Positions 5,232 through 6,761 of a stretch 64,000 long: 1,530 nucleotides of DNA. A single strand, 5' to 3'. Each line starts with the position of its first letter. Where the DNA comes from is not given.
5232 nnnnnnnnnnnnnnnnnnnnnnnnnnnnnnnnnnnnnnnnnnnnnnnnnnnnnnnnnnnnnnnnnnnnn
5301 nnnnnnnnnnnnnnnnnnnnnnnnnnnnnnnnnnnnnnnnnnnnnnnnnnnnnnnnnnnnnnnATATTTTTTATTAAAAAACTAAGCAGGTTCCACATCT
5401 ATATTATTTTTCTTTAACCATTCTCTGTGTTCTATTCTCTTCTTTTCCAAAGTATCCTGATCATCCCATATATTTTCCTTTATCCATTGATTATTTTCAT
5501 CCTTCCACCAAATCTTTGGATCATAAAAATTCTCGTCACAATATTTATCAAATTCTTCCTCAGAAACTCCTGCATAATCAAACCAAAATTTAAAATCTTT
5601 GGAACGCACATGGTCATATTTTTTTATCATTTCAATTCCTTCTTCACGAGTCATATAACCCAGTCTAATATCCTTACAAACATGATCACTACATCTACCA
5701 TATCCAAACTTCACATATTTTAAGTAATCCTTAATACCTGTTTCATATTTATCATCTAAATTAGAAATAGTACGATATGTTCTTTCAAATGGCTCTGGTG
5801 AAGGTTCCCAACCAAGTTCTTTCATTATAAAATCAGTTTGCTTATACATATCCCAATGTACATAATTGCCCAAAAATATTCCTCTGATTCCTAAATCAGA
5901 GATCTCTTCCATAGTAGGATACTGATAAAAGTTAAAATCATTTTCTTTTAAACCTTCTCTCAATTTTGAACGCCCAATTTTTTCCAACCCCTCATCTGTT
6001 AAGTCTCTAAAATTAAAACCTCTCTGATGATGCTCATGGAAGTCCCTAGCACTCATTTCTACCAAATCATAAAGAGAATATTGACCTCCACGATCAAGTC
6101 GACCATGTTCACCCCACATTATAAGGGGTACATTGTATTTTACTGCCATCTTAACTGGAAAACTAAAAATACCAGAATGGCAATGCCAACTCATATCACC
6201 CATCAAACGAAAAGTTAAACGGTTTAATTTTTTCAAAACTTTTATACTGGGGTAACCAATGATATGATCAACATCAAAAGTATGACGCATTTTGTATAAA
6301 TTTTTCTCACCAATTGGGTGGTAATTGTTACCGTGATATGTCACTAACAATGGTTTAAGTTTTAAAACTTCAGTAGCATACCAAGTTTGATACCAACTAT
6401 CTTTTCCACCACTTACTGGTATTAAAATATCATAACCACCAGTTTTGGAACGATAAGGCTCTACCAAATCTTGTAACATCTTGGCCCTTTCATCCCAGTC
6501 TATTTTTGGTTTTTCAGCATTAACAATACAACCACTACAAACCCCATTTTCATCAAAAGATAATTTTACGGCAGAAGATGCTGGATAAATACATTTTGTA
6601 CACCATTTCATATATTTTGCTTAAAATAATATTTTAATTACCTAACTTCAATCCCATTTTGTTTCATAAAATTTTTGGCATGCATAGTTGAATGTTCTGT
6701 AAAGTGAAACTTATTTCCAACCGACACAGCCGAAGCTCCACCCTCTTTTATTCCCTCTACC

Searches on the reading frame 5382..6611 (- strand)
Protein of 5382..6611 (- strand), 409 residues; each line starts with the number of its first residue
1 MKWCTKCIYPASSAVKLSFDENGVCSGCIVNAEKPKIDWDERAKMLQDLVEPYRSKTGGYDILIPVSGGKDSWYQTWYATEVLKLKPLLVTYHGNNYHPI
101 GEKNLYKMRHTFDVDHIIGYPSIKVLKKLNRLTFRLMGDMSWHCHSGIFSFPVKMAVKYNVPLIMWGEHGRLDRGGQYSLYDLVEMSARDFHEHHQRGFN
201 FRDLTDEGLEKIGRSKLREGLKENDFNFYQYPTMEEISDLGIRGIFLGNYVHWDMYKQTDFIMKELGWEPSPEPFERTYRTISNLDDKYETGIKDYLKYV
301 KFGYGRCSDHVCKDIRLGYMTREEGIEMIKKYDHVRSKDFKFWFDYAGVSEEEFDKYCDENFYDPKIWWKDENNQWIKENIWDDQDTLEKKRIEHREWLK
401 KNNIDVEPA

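Call 28: search_protein_families(library=ncbifam, proteins=[window:5382-6611:-], max_evalue=0.00001)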
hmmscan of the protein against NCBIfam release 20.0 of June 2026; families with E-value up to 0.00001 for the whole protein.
window:5382-6611:- (409 aa): 1 family
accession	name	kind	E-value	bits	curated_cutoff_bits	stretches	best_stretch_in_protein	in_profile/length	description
TIGR03573.1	WbuX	subfamily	2e-98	330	203.2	1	1-358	1-343/344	N-acetyl sugar amidotransferase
